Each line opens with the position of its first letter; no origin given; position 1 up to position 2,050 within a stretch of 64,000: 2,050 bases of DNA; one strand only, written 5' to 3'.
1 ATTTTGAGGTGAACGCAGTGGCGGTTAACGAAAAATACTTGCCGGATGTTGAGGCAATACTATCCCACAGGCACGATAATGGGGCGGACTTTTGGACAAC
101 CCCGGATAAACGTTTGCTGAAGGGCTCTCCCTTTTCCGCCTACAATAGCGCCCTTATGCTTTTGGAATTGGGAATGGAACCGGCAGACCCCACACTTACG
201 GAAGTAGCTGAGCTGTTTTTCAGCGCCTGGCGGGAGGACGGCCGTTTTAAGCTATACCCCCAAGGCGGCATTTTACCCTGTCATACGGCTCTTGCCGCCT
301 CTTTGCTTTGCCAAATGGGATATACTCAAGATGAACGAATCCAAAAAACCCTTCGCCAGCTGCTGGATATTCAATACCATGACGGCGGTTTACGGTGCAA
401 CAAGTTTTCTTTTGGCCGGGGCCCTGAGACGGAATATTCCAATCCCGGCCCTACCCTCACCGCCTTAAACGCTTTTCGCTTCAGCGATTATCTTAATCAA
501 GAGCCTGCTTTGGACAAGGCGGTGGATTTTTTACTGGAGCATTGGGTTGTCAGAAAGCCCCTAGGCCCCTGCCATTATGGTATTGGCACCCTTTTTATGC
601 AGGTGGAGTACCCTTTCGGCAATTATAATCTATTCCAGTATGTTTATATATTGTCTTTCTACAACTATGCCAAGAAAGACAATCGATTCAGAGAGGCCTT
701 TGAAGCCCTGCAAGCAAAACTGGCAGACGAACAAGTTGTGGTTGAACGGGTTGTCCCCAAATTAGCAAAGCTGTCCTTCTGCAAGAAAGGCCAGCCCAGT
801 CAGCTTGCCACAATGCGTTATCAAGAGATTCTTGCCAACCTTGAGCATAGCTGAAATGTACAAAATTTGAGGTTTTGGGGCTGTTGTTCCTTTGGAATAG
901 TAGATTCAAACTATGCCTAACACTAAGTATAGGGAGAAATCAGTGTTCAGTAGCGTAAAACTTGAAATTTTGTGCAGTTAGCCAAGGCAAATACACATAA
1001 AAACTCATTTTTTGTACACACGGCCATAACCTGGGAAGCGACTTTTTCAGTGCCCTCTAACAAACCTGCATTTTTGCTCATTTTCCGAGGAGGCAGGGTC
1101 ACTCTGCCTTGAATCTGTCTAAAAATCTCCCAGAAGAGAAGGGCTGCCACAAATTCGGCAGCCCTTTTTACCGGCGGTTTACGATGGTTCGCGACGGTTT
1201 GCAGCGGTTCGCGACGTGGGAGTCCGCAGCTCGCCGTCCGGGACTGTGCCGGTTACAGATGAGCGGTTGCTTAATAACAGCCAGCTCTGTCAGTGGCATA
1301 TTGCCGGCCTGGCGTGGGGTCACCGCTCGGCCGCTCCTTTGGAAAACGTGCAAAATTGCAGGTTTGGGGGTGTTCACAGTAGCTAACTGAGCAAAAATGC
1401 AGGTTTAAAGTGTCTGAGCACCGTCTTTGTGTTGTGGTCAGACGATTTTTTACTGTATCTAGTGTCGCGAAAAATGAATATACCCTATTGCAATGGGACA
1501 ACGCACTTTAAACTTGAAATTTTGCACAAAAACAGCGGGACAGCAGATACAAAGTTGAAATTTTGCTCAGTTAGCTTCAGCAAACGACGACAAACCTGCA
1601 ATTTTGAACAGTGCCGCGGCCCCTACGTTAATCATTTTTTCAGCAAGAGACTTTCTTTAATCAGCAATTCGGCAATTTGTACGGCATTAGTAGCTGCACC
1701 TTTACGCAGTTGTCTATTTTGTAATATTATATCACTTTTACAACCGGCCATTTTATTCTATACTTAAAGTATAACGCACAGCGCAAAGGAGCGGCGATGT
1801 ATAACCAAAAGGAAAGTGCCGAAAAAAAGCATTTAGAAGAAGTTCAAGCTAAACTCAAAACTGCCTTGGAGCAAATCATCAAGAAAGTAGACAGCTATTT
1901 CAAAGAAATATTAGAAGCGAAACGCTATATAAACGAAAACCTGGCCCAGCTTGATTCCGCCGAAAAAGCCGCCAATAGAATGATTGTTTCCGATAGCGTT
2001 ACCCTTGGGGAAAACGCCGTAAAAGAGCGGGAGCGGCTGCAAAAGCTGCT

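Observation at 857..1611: Repeat locus A: two consecutive facing-array units in the 940-bp gap before helD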

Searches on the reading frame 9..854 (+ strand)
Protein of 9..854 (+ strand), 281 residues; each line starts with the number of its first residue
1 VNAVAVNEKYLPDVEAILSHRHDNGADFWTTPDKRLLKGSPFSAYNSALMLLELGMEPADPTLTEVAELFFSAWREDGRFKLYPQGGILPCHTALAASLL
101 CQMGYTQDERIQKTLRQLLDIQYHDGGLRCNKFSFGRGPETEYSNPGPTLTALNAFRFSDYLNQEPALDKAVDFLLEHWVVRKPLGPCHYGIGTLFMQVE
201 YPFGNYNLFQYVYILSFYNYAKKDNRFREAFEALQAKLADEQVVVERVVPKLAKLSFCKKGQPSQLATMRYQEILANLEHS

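Call 11: search_protein_families(library=pfam, proteins=[window:9-854:+])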
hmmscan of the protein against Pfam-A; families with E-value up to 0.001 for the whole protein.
window:9-854:+ (281 aa): 0 families
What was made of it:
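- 9..854 (+): Upstream prenyltransferase-like gene; stop codon at 852-854. Pfam gives no hit (call 11).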

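Call 26: find_homologous_proteins(query=window:9-854:+)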
Query window:9-854:+ (281 aa): 3090 proteins with E <= 0.001 among 4494 candidates; the best 120 are listed.
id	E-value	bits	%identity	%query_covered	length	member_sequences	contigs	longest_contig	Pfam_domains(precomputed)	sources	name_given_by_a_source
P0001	7.1e-189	644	100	99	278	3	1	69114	-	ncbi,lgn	ncbi:MAG: prenyltransferase [Clostridiales bacterium]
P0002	8.6e-175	598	92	99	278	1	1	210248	-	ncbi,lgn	-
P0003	1.2e-171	588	91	99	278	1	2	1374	-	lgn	-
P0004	4.5e-158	543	83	99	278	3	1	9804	-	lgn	-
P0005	1.2e-157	542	82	99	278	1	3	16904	-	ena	-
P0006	5.1e-156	536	82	100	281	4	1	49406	-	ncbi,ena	-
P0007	4.8e-154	530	82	98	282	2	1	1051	-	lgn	-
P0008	4.9e-153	526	81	99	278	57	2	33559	-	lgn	-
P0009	2.5e-152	524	79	99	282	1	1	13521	-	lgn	-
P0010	2.6e-151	521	79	98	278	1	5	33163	-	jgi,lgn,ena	-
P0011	3.6e-151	520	79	98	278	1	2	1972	-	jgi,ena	-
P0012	3.6e-151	520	79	98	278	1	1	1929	-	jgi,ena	-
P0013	5.0e-151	520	79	98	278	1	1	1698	-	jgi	-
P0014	5.0e-151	520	79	98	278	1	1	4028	-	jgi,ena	-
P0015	6.8e-151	519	79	98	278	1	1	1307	-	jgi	-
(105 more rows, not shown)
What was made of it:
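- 9..854 (+): It is 100% identical to a protein that NCBI names 'prenyltransferase' (call 26).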

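Call 27: find_encoding_contigs(protein=P0002, flank=10000, max_places=3)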
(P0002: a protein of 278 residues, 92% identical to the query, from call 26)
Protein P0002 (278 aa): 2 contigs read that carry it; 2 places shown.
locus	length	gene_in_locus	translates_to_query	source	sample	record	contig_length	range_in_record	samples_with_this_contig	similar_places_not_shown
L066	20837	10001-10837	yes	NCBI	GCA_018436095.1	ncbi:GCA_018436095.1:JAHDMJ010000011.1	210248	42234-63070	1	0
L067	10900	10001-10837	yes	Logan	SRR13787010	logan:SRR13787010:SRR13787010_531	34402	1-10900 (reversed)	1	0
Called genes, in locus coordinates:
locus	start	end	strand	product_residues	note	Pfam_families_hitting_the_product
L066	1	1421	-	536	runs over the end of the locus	PF01276:OKR_DC_1, PF03711:OKR_DC_1_C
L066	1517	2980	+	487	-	PF01554:MatE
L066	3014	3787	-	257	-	PF03328:HpcH_HpaI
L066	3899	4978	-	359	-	PF00180:Iso_dh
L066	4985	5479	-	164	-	PF00694:Aconitase_C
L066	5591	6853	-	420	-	PF00330:Aconitase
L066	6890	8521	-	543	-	PF00682:HMGL-like, PF22617:HCS_D2, PF08502:LeuA_dimer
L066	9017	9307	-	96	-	-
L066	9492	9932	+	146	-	-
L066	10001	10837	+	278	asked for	-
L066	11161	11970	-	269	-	PF00376:MerR, PF13411:MerR_1, PF06445:GyrI-like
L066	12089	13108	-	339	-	PF01118:Semialdhyde_dh, PF02774:Semialdhyde_dhC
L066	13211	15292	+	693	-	PF00580:UvrD-helicase, PF13245:AAA_19 (faint), PF01443:Viral_helicase1 (faint), PF13361:UvrD_C (weak), PF13538:UvrD_C_2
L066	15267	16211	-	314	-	PF08902:DUF1848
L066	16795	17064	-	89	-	PF07441:BofA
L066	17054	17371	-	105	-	PF10704:DUF2508 (weak)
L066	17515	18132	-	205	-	PF21176:RecR_HhH, PF01751:Toprim, PF13662:Toprim_4, PF21175:RecR_C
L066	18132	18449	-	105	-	PF02575:YbaB_DNA_bd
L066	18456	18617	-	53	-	-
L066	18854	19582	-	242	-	PF13350:Y_phosphatase3, PF22741:PTP-NADK (faint), PF22785:Tc-R-P (faint)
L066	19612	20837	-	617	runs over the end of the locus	PF05496:RuvB_N (faint), PF13177:DNA_pol3_delta2, PF13401:AAA_22 (faint), PF13604:AAA_30 (faint), PF00004:AAA, PF07728:AAA_5 (faint), PF22608:DNAX_ATPase_lid, PF12169:DNA_pol3_gamma3, +1 more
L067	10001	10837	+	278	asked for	-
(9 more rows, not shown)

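Call 28: find_encoding_contigs(protein=P0006, flank=10000, max_places=3)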
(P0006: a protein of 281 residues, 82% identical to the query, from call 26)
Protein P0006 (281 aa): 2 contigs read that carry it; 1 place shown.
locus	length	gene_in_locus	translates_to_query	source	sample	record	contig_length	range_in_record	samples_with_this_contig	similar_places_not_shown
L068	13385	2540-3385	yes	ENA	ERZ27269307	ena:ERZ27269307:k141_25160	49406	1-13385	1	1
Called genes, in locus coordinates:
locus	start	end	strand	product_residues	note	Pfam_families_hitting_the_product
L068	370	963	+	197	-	-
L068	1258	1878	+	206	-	PF00583:Acetyltransf_1, PF13508:Acetyltransf_7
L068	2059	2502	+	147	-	-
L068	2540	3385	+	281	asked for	-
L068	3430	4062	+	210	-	PF06445:GyrI-like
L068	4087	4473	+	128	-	PF13673:Acetyltransf_10, PF00583:Acetyltransf_1, PF13508:Acetyltransf_7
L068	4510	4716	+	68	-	-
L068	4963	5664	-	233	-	PF14268:YoaP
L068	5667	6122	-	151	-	PF12663:DUF3788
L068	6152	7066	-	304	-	PF19187:HTH_PafC (weak), PF08220:HTH_DeoR (weak), PF08279:HTH_11, PF13280:WYL, PF25583:WCX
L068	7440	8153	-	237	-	PF00561:Abhydrolase_1, PF12697:Abhydrolase_6, PF12146:Hydrolase_4 (weak)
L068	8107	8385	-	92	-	-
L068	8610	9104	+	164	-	PF00440:TetR_N (weak), PF14278:TetR_C_8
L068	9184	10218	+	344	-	PF20903:SPL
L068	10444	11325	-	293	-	PF00376:MerR, PF13411:MerR_1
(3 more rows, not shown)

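Call 29: find_encoding_contigs(protein=P0001, flank=10000, max_places=3)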
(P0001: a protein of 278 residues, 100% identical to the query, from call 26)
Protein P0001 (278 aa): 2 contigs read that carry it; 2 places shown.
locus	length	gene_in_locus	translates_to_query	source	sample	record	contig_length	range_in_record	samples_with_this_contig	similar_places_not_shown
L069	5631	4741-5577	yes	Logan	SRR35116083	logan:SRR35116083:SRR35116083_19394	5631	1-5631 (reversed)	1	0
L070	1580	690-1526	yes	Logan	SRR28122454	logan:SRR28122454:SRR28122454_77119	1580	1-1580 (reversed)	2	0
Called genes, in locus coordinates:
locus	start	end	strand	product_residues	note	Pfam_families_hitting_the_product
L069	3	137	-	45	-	?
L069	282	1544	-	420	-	PF00330:Aconitase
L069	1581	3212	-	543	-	PF00682:HMGL-like, PF22617:HCS_D2, PF08502:LeuA_dimer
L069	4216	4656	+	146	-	-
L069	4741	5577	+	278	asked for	-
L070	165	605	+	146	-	-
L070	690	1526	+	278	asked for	-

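Call 82: search_protein_families(library=pfam, proteins=[L066:11161-11970:-, L066:12089-13108:-], max_evalue=0.01)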
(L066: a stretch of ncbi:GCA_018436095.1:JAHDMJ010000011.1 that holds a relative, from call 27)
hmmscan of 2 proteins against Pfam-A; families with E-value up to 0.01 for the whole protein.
L066:11161-11970:- (269 aa): 4 families
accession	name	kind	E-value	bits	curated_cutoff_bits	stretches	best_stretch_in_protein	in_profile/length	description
PF06445.20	GyrI-like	-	3.5e-16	60.3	26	1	118-266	5-154/155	GyrI-like small molecule binding domain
PF13411.12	MerR_1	-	4.2e-16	59.2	21.6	1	2-70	1-67/69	MerR HTH family regulatory protein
PF00376.29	MerR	-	1.5e-10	41.2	28.2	1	3-41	1-38/38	MerR family regulatory protein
PF09278.17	MerR-DNA-bind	-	0.0073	17.3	25.4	0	48-92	3-55/65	MerR, DNA binding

L066:12089-13108:- (339 aa): 2 families
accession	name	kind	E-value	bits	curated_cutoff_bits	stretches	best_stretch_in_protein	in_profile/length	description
PF02774.23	Semialdhyde_dhC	-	1.1e-60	205.4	26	1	137-317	1-184/184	Semialdehyde dehydrogenase, dimerisation domain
PF01118.30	Semialdhyde_dh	-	1.3e-30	106.8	26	1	5-117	1-119/121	Semialdehyde dehydrogenase, NAD binding domain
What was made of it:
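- No Pfam hit for any ORF in the gap (calls 11, 82).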

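Call 85: find_encoding_contigs(protein=P0008, flank=10000, max_places=2)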
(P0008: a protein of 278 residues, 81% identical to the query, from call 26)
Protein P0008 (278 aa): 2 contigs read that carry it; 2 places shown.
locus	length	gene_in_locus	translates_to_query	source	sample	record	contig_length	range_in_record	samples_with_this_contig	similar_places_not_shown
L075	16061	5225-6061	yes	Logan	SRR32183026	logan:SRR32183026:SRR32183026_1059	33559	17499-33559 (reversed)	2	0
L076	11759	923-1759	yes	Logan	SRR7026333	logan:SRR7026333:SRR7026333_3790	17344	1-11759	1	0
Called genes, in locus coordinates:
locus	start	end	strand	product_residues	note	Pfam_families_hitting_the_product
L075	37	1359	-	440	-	-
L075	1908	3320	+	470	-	-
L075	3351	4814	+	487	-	PF01546:Peptidase_M20, PF07687:M20_dimer (weak)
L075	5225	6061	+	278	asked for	-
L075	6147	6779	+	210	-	PF06445:GyrI-like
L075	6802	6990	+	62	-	-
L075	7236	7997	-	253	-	PF00583:Acetyltransf_1 (weak), PF14268:YoaP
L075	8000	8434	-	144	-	PF12663:DUF3788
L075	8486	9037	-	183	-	PF13280:WYL, PF25583:WCX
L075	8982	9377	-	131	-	PF08220:HTH_DeoR, PF08279:HTH_11, PF19187:HTH_PafC (weak), PF21476:PF0610-like_N (weak)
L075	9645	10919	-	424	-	PF03952:Enolase_N, PF00113:Enolase_C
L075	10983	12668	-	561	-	PF00122:E1-E2_ATPase, PF13246:Cation_ATPase, PF00702:Hydrolase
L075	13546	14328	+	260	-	PF00582:Usp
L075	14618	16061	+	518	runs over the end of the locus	PF00488:MutS_V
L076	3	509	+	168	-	?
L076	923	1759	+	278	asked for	-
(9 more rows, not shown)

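Call 86: find_encoding_contigs(protein=P0005, flank=10000, max_places=2)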
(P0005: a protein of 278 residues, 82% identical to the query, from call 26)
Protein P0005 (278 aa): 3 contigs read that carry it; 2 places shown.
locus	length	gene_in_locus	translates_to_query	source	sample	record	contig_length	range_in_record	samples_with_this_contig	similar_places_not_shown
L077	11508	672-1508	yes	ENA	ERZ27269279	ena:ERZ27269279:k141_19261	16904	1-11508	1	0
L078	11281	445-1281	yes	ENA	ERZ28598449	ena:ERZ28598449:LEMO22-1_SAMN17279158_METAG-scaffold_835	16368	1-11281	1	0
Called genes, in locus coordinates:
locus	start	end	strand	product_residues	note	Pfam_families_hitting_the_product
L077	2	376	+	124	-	?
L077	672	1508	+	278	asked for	-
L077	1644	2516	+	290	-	PF12833:HTH_18, PF00165:HTH_AraC (weak), PF06445:GyrI-like, PF14526:Cass2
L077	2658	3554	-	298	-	PF00165:HTH_AraC (weak), PF12833:HTH_18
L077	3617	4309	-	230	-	PF08713:DNA_alkylation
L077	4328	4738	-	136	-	PF01327:Pep_deformylase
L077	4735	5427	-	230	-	PF12146:Hydrolase_4 (faint)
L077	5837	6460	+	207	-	PF13527:Acetyltransf_9, PF00583:Acetyltransf_1, PF13508:Acetyltransf_7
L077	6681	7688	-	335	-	PF03417:AAT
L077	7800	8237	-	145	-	PF12663:DUF3788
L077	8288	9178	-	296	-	PF08220:HTH_DeoR (weak), PF08279:HTH_11, PF19187:HTH_PafC (faint), PF13280:WYL, PF25583:WCX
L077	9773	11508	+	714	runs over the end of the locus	PF01966:HD (weak), PF00270:DEAD, PF04851:ResIII, PF00271:Helicase_C (weak), PF22590:Cas3-like_C_2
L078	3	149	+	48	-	?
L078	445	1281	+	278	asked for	-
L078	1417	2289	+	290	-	PF12833:HTH_18, PF00165:HTH_AraC (weak), PF06445:GyrI-like, PF14526:Cass2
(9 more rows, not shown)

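Call 87: find_encoding_contigs(protein=P0003, flank=10000, max_places=3)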
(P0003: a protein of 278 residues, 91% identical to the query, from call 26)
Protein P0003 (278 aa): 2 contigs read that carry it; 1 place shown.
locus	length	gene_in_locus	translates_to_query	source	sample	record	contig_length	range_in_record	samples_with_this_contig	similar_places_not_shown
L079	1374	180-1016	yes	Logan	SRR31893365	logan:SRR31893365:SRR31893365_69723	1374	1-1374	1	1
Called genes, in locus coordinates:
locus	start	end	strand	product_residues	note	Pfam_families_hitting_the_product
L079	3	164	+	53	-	?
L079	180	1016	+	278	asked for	-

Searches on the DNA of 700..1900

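Call 61: search_rna_families(source=window, start=700, end=1900, threshold=evalue, max_evalue=1)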
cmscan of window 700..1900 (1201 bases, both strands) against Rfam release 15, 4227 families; matches with E-value up to 1: 3.
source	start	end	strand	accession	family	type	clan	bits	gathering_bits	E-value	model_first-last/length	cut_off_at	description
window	1137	1171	+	RF00489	ctRNA_p42d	Gene; antisense;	-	24.8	50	0.0092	1-46/46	no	ctRNA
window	951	1020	-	RF00812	mir-83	Gene; miRNA;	-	20.6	44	0.84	1-84/84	no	mir-83 microRNA precursor family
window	837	999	+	RF02777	OppA_thermometer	Cis-reg; thermoregulator;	-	15.6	290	0.16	1-304/304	no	OppA 5' UTR thermometer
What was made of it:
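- On Any Rfam RNA family: In 700-1900 the relaxed scan found only three matches far below their gathering scores: a generic hairpin match to ctRNA_p42d at 24.8 against 50 bits, and two weaker ones (call 61).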

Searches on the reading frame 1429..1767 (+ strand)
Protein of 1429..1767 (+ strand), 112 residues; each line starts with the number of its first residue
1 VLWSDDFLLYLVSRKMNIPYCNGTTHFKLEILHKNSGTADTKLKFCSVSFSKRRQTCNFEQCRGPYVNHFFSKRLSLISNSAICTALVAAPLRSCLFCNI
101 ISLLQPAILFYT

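Call 11: search_protein_families(library=pfam, proteins=[window:1429-1767:+])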
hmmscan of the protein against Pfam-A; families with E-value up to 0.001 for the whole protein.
window:1429-1767:+ (112 aa): 0 families
